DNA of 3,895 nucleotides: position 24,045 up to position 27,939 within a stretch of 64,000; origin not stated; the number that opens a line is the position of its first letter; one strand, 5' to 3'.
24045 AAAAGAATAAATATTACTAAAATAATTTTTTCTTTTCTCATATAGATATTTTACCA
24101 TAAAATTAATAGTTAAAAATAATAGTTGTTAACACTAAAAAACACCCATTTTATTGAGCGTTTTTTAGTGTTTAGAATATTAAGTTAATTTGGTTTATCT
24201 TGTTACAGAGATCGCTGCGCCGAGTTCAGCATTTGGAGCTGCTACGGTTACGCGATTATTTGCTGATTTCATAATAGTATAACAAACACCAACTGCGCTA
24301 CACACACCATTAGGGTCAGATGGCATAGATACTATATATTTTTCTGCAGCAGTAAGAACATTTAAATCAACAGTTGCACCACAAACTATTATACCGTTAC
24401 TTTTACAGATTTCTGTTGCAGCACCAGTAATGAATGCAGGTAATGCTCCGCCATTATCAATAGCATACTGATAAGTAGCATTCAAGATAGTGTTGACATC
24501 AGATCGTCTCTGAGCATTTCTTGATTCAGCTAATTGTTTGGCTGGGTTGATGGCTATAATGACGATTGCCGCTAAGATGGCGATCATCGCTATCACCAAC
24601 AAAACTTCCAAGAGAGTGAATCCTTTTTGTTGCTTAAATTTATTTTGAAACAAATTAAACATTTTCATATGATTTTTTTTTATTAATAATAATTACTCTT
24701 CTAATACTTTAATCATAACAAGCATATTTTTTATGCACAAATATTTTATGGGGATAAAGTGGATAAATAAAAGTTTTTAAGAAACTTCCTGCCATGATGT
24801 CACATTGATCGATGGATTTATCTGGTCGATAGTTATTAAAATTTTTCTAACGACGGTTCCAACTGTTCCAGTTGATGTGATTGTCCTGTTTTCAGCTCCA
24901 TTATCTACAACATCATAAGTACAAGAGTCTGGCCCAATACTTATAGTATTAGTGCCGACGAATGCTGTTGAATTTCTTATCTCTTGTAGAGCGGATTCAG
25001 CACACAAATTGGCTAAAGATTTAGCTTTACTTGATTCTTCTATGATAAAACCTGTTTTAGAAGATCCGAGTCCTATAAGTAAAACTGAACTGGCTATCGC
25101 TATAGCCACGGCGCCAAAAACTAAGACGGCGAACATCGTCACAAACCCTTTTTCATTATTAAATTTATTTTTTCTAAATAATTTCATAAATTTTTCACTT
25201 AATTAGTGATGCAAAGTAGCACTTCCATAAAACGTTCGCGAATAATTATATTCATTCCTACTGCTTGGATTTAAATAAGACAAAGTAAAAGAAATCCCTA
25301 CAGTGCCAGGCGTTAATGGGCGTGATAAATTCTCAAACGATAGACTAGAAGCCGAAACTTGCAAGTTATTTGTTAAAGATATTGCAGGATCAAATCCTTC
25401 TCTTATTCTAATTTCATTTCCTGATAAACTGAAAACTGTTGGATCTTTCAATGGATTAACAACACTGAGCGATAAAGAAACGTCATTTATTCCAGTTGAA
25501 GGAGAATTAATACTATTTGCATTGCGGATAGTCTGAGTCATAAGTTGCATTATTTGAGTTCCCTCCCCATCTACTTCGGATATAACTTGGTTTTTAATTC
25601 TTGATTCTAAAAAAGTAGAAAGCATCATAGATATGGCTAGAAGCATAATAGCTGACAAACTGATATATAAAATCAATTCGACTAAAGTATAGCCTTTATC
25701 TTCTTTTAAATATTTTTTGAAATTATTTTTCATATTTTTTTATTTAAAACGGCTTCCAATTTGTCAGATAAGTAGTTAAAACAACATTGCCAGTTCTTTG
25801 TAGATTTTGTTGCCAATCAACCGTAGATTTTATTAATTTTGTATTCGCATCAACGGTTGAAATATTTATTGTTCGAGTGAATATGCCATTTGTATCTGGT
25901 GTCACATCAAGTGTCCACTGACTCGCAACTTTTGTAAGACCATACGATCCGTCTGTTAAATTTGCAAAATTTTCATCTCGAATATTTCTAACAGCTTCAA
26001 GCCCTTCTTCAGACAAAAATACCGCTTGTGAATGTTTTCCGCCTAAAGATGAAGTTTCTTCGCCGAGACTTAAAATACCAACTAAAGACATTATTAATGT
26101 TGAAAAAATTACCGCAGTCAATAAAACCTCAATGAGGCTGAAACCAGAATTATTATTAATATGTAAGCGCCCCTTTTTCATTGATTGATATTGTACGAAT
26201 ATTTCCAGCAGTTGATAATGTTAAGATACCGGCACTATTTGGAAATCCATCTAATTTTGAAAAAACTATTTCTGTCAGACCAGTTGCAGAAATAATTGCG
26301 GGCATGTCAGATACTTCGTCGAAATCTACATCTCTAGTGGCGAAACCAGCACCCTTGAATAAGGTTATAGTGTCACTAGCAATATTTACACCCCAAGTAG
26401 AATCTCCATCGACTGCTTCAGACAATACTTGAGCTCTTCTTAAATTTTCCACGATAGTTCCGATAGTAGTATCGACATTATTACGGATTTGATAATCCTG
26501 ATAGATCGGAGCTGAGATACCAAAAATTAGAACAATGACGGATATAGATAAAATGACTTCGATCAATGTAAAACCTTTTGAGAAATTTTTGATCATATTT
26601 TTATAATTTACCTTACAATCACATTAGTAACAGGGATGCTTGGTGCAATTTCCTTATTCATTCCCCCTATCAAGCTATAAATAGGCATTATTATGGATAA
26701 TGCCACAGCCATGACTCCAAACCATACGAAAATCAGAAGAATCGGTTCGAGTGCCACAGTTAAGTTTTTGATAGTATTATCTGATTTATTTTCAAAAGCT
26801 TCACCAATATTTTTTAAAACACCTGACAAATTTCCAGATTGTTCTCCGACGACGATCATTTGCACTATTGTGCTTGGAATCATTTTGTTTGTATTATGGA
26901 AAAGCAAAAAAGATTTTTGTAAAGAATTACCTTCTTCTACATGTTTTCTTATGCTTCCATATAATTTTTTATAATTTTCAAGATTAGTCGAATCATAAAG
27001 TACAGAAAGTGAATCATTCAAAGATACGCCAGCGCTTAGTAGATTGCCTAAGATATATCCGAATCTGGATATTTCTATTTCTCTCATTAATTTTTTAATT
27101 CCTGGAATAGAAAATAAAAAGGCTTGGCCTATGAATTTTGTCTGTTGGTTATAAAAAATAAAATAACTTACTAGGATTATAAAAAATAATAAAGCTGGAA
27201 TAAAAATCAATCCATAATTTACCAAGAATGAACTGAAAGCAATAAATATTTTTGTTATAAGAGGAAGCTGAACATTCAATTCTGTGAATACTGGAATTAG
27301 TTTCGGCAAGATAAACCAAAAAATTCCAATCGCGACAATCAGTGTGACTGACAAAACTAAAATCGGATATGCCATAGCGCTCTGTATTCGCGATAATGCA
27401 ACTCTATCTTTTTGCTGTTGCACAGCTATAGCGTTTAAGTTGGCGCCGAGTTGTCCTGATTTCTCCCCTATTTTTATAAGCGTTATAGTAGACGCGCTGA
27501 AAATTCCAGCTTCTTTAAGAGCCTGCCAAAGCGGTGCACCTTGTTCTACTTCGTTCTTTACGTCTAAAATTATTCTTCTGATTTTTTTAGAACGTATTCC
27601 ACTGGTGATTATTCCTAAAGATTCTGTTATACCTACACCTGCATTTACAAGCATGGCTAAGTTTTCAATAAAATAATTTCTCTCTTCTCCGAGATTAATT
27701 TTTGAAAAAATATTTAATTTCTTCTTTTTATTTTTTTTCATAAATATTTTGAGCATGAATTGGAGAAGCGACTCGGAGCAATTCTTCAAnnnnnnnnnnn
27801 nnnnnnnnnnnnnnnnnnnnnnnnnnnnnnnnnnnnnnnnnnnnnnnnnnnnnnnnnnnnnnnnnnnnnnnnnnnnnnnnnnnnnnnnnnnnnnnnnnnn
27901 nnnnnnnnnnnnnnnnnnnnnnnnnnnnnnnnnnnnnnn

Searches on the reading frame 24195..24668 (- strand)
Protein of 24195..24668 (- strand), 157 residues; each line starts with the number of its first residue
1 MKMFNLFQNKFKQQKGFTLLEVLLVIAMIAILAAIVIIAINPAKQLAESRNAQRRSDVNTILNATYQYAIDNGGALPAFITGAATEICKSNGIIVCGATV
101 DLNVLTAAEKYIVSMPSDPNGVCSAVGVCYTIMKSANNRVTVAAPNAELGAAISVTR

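Call 62: search_protein_families(library=pfam, proteins=[window:24195-24668:-], max_evalue=0.0001)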
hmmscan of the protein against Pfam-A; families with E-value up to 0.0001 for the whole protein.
window:24195-24668:- (157 aa): 1 family
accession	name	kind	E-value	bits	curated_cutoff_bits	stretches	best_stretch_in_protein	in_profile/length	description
PF07963.17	N_methyl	-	7.6e-08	32.1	21.2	1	12-36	2-26/27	Prokaryotic N-terminal methylation motif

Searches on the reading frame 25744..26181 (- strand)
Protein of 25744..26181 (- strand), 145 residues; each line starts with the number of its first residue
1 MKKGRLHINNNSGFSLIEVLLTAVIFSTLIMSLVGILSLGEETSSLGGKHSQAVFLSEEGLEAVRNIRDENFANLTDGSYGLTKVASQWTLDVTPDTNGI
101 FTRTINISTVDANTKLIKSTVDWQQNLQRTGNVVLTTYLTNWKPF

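Call 62: search_protein_families(library=pfam, proteins=[window:25744-26181:-], max_evalue=0.0001)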
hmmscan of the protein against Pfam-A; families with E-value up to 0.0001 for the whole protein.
window:25744-26181:- (145 aa): 1 family
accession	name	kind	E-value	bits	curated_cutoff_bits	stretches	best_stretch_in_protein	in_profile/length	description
PF07963.17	N_methyl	-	2.5e-05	24.1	21.2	1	9-33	2-26/27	Prokaryotic N-terminal methylation motif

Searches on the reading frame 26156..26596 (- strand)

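Call 62: search_protein_families(library=pfam, proteins=[window:26156-26596:-], max_evalue=0.0001)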
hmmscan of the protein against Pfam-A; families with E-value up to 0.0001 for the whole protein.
window:26156-26596:- (146 aa): 1 family
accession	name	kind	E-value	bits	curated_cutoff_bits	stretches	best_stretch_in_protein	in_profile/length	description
PF07963.17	N_methyl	-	5.9e-05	22.9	21.2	0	6-27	4-25/27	Prokaryotic N-terminal methylation motif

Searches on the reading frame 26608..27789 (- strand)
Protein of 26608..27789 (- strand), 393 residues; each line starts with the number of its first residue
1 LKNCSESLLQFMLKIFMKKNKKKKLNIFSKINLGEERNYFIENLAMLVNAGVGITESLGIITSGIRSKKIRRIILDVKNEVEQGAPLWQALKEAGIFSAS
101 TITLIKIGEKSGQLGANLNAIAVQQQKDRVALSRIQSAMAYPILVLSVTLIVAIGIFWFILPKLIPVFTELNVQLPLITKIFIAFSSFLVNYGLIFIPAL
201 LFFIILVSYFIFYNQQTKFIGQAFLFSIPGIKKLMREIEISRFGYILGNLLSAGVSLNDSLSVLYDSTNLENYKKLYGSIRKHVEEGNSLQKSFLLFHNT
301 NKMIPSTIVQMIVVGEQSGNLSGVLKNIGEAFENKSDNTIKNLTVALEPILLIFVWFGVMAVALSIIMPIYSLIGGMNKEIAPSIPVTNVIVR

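Call 62: search_protein_families(library=pfam, proteins=[window:26608-27789:-], max_evalue=0.0001)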
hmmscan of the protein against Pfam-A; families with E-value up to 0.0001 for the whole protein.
window:26608-27789:- (393 aa): 1 family
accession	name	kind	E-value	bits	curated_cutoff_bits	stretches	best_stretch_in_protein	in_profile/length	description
PF00482.28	T2SSF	-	1.3e-45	154.9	25.2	2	40-162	1-125/125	Type II secretion system (T2SS), protein F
